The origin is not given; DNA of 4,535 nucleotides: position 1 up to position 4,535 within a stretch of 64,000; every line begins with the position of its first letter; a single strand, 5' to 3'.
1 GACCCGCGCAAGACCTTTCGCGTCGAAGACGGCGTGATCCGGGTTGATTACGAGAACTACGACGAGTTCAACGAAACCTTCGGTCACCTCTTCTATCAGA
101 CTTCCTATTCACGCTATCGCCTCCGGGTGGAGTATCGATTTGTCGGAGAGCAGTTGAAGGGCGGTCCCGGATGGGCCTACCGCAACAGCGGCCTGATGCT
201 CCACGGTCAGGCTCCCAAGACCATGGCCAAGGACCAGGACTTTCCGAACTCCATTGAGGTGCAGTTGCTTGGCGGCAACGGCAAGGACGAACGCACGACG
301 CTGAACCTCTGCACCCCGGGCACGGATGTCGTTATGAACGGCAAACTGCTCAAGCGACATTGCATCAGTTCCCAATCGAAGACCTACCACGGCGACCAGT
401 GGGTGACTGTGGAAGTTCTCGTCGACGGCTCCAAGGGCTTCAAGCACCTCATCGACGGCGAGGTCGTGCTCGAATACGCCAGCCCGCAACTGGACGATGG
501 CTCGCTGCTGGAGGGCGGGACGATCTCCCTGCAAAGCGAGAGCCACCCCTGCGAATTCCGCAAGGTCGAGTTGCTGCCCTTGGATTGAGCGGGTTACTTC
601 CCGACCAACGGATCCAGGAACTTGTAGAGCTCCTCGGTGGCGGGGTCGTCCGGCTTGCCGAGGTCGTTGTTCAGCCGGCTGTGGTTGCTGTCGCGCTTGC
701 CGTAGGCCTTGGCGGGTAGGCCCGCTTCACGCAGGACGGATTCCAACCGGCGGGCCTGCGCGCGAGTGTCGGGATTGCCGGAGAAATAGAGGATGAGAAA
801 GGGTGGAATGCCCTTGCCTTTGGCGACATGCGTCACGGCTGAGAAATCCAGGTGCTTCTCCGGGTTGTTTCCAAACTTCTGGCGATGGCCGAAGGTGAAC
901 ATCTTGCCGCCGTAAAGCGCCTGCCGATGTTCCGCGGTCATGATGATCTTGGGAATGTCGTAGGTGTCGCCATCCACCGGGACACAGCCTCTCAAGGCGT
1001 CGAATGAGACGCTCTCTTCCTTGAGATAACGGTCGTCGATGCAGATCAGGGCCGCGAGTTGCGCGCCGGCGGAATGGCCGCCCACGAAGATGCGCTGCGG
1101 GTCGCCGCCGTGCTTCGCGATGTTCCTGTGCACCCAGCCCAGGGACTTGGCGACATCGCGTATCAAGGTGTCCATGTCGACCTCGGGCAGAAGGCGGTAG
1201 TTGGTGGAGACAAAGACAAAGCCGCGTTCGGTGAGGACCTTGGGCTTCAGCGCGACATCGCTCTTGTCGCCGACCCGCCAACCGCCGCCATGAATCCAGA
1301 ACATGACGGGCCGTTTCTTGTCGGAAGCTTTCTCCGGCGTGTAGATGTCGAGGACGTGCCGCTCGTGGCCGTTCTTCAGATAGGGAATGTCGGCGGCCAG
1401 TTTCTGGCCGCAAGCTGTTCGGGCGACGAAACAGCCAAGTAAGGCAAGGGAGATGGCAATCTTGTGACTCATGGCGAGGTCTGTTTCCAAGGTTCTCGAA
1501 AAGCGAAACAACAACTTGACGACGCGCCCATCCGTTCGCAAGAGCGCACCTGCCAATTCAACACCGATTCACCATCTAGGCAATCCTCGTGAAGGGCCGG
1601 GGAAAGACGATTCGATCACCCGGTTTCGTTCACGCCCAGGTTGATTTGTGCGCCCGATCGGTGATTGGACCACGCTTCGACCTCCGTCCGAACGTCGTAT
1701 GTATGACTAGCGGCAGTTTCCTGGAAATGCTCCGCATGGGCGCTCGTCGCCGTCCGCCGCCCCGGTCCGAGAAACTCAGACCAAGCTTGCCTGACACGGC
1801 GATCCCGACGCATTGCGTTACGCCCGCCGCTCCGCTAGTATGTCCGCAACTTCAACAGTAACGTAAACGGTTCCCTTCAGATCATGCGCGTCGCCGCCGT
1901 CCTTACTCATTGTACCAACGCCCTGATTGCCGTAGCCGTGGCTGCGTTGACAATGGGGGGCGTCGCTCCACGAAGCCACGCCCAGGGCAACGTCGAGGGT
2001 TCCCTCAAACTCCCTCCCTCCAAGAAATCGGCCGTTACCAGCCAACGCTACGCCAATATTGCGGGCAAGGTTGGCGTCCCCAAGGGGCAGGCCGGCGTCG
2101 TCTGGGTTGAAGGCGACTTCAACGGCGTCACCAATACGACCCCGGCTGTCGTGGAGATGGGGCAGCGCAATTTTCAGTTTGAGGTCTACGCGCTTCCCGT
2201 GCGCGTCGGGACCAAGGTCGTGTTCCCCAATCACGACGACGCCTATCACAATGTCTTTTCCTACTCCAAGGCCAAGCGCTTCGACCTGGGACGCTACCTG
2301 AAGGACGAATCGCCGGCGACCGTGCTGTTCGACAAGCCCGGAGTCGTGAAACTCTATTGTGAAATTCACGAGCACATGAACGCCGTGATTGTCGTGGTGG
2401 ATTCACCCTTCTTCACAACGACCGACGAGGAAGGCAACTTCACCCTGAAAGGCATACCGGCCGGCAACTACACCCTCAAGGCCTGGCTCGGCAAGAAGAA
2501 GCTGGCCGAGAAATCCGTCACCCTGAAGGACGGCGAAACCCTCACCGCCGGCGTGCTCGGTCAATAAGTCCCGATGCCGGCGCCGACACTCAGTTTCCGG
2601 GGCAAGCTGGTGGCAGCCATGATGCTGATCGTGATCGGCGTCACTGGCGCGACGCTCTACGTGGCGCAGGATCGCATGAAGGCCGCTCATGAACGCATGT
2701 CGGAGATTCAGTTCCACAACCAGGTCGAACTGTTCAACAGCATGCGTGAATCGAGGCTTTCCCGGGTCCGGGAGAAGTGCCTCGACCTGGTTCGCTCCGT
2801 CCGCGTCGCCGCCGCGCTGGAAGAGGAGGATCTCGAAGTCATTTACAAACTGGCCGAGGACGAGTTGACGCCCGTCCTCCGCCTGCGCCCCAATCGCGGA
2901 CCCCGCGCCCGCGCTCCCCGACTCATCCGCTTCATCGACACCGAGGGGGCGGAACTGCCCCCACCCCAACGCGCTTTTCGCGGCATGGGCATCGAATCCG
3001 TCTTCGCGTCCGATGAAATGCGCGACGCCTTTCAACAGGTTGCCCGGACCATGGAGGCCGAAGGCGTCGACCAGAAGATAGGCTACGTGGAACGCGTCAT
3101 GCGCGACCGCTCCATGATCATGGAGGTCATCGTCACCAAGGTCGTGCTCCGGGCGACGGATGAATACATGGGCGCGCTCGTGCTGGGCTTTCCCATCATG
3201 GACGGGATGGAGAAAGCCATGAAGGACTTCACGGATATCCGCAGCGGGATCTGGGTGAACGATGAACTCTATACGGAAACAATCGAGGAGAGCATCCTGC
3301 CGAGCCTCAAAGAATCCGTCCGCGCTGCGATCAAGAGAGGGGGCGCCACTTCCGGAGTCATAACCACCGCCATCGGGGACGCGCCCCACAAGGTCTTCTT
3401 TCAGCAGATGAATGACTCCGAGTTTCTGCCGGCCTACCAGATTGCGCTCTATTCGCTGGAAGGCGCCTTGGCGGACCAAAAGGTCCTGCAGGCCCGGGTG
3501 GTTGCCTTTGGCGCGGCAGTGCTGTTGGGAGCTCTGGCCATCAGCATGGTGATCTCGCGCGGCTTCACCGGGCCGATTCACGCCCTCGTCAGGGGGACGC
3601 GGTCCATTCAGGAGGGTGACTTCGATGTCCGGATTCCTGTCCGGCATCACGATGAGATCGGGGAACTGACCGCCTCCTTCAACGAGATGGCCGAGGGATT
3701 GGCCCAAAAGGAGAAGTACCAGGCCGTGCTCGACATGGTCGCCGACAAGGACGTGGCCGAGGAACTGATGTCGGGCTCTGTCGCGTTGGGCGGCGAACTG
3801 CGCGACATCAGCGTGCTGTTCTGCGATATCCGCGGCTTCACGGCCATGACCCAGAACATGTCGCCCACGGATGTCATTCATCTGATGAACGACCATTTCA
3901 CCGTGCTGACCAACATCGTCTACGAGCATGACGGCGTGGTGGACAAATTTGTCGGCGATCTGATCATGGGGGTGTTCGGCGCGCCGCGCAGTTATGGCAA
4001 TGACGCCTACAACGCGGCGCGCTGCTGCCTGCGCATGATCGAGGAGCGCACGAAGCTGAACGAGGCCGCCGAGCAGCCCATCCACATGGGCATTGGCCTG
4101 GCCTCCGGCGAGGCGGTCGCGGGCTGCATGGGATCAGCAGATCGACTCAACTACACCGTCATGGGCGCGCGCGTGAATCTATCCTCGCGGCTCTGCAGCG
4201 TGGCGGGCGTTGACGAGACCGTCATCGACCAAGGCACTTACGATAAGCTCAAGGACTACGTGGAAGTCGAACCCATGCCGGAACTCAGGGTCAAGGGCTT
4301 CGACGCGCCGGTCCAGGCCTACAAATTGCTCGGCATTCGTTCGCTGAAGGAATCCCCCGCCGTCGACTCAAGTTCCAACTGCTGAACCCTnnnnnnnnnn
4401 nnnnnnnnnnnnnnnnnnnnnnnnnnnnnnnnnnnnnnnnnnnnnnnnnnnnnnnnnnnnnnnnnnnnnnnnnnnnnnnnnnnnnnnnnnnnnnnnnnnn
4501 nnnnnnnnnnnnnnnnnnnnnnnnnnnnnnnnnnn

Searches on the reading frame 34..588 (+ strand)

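Call 90: search_protein_families(library=pfam, proteins=[window:34-588:+], max_evalue=0.00001)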
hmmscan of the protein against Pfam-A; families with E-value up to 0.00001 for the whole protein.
window:34-588:+ (184 aa): 1 family
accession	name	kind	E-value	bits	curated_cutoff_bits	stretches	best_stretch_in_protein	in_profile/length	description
PF06439.18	3keto-disac_hyd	-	2.8e-23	83.4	26.8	1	13-180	39-186/187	3-keto-disaccharide hydrolase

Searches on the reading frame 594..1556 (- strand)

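Call 90: search_protein_families(library=pfam, proteins=[window:594-1556:-], max_evalue=0.00001)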
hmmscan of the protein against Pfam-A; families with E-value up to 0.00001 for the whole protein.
window:594-1556:- (320 aa): 3 families
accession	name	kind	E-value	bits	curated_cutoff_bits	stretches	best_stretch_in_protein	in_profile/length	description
PF20434.5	BD-FAE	-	7.4e-25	88.2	26.8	1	69-256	1-195/215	BD-FAE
PF00135.34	COesterase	-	9.4e-23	81.4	27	1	69-172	88-201/515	Carboxylesterase family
PF07859.19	Abhydrolase_3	-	3e-19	70.1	25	1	85-292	1-206/210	alpha/beta hydrolase fold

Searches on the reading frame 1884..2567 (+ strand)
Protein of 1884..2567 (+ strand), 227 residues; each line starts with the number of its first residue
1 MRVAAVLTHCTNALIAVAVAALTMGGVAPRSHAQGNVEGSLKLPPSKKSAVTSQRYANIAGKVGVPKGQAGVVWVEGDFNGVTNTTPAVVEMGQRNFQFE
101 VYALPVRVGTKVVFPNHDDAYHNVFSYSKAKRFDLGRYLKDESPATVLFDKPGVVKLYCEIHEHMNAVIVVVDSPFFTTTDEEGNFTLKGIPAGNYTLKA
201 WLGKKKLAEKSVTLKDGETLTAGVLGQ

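Call 90: search_protein_families(library=pfam, proteins=[window:1884-2567:+], max_evalue=0.00001)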
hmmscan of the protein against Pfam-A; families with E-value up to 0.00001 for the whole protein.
window:1884-2567:+ (227 aa): 2 families
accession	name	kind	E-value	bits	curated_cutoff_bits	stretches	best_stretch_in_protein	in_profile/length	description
PF13620.12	CarboxypepD_reg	-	1.4e-08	35.4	32.3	1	166-221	16-76/82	Carboxypeptidase regulatory-like domain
PF13715.12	CarbopepD_reg_2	-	1.9e-07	31.5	32.2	1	166-221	16-71/88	CarboxypepD_reg-like domain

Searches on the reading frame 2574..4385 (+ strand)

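Call 90: search_protein_families(library=pfam, proteins=[window:2574-4385:+], max_evalue=0.00001)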
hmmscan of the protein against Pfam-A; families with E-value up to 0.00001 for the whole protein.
window:2574-4385:+ (603 aa): 2 families
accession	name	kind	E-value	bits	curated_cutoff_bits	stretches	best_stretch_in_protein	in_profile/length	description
PF00211.25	Guanylate_cyc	-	9.7e-26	90.9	21.9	1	410-585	7-181/183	Adenylate and Guanylate cyclase catalytic domain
PF00672.30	HAMP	-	6.7e-16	58.8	25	1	327-377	2-52/53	HAMP domain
